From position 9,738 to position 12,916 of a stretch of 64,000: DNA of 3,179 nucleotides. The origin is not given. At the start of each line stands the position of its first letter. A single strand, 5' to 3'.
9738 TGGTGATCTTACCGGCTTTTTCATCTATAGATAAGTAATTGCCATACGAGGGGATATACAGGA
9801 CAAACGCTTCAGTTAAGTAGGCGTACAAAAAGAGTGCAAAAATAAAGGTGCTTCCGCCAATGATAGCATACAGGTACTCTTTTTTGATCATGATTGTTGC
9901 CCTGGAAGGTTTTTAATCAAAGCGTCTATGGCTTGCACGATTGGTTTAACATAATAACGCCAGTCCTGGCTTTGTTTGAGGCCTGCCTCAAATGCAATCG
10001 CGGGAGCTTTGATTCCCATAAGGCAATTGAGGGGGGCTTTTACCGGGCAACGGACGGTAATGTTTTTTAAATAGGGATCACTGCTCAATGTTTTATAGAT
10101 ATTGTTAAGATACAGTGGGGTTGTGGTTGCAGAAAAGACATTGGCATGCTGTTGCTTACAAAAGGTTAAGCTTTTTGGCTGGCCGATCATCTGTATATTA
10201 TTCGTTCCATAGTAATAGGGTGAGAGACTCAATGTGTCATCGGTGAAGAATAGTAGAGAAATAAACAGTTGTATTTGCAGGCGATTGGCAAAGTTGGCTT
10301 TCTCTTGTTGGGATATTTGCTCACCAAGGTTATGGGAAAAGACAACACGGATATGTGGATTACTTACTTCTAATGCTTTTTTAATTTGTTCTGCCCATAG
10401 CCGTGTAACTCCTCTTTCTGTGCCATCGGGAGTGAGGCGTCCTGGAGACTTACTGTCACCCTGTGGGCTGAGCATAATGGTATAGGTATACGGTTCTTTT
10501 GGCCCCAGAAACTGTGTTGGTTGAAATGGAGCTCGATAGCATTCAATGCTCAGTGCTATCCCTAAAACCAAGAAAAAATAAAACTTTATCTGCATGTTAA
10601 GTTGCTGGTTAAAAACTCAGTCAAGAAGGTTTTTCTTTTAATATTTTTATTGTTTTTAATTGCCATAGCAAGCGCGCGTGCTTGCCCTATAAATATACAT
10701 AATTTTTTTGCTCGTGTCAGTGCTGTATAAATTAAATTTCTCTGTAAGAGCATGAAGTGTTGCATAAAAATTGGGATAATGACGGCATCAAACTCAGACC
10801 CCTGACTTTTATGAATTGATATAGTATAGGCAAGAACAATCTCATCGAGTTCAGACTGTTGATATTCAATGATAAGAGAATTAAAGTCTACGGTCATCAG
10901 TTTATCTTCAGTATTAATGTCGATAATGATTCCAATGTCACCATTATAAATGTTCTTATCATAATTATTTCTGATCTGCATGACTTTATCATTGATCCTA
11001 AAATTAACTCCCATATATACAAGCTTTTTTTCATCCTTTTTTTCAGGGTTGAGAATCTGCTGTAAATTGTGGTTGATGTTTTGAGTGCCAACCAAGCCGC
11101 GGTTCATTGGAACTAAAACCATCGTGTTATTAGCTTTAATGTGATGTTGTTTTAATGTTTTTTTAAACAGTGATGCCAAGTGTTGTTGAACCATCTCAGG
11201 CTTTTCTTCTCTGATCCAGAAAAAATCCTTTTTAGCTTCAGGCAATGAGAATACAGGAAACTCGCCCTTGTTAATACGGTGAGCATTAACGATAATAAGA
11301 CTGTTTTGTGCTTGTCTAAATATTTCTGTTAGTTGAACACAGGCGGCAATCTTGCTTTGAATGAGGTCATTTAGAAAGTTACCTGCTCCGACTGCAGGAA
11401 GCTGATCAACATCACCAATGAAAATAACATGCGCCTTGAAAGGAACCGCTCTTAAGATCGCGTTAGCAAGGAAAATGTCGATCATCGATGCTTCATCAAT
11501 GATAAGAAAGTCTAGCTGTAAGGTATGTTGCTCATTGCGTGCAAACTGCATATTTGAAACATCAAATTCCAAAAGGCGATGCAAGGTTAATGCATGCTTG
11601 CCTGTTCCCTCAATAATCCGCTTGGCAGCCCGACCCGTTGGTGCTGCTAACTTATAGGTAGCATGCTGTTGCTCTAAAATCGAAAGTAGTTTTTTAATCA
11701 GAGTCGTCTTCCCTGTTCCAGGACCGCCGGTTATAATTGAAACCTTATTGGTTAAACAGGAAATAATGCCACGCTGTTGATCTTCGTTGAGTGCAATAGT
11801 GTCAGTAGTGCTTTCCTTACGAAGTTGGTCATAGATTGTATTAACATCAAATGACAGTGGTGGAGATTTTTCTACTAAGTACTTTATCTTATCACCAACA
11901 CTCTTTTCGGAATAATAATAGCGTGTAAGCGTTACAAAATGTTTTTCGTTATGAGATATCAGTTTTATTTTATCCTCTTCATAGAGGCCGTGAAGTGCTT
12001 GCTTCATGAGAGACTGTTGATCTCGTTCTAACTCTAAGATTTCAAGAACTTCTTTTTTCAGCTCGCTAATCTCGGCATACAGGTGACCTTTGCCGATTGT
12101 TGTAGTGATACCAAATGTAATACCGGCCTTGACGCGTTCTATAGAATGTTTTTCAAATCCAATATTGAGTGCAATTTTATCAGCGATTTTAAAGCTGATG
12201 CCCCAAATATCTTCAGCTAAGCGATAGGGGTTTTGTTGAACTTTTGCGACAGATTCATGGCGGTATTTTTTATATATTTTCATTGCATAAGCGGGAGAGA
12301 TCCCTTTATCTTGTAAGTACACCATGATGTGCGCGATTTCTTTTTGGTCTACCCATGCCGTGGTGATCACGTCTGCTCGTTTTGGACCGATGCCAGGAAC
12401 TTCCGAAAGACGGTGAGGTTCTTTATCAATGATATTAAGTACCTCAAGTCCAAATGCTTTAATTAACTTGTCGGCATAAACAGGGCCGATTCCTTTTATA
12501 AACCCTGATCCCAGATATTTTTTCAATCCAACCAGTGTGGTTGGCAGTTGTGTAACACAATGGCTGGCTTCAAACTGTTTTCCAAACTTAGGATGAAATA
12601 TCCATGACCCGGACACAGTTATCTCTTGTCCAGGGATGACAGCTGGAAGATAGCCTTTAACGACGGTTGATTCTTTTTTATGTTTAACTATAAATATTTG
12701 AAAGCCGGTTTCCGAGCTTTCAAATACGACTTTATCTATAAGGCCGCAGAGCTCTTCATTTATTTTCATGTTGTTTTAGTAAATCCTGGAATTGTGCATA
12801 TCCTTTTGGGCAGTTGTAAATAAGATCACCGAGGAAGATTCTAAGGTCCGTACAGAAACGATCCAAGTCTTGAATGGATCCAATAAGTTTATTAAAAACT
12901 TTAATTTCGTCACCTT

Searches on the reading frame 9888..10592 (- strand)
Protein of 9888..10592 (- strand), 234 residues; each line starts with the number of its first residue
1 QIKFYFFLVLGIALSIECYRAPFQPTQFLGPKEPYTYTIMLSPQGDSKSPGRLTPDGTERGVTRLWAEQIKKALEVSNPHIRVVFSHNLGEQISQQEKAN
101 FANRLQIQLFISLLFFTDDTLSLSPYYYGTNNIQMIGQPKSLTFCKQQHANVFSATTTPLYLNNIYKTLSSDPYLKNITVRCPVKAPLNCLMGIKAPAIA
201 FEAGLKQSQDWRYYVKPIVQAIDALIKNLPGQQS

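Call 45: search_protein_families(library=pfam, proteins=[window:9888-10592:-], max_evalue=0.00001)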
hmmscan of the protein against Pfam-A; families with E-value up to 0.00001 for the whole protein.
window:9888-10592:- (234 aa): 1 family
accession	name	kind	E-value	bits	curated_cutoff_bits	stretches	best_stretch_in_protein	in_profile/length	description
PF01520.23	Amidase_3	-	5.9e-06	26.9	27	0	47-218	9-159/174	N-acetylmuramoyl-L-alanine amidase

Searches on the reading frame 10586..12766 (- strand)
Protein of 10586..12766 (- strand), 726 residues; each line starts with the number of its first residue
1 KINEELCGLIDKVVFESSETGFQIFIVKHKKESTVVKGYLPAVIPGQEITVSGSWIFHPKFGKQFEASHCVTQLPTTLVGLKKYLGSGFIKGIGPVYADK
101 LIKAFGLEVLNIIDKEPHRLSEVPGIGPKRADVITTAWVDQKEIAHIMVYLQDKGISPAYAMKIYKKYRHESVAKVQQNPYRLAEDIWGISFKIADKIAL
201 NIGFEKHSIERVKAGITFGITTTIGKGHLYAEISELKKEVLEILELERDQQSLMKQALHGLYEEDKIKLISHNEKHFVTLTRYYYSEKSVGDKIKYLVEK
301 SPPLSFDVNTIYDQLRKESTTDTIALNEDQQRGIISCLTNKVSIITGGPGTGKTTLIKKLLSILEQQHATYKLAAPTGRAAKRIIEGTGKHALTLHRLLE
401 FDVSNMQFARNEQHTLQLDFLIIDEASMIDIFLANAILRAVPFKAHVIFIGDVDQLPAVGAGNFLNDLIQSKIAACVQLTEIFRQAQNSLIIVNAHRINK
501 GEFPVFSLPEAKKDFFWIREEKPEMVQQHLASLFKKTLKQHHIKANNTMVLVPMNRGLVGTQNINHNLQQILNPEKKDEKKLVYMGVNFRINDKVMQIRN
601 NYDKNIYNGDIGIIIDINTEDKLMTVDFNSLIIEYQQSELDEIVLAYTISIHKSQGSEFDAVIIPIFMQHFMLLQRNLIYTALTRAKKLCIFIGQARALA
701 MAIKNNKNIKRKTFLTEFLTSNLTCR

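Call 45: search_protein_families(library=pfam, proteins=[window:10586-12766:-], max_evalue=0.00001)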
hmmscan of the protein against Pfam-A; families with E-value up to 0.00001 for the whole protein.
window:10586-12766:- (726 aa): 11 families
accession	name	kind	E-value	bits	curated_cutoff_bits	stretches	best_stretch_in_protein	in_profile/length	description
PF13245.12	AAA_19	-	5.4e-40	137.1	25.1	1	330-460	1-133/134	AAA domain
PF13604.12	AAA_30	-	8.6e-38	130.4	27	1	326-504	2-174/191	AAA domain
PF14490.11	HHH_RecD2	-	7.7e-37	125.5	27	1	141-230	2-92/92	ATP-dependent RecD2 DNA helicase HHH domain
PF18335.7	SH3_13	-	1.7e-22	79.4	41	1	564-628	1-65/65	ATP-dependent RecD-like DNA helicase SH3 domain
PF23139.1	OB_YrrC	-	8e-19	67.8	27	1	4-75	2-76/76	ATP-dependent DNA helicase YrrC, OB-fold domain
PF13538.12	UvrD_C_2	-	4.3e-18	65.4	27.4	1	646-692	2-51/52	UvrD-like helicase C-terminal domain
PF01443.25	Viral_helicase1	-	8.1e-13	49.1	21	1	344-491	2-135/228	Viral superfamily 1 RNA helicase core domain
PF14520.12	HHH_5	-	1.9e-12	47.9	27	1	90-134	7-51/57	Helix-hairpin-helix domain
PF13086.12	AAA_11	-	2.4e-11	44.3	27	1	326-381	2-65/257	AAA domain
PF05970.20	PIF1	-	4.3e-07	30.2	25.9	1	340-487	22-191/223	PIF1-like helicase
PF13401.12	AAA_22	-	1.9e-06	28.6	27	1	340-437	5-104/130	AAA domain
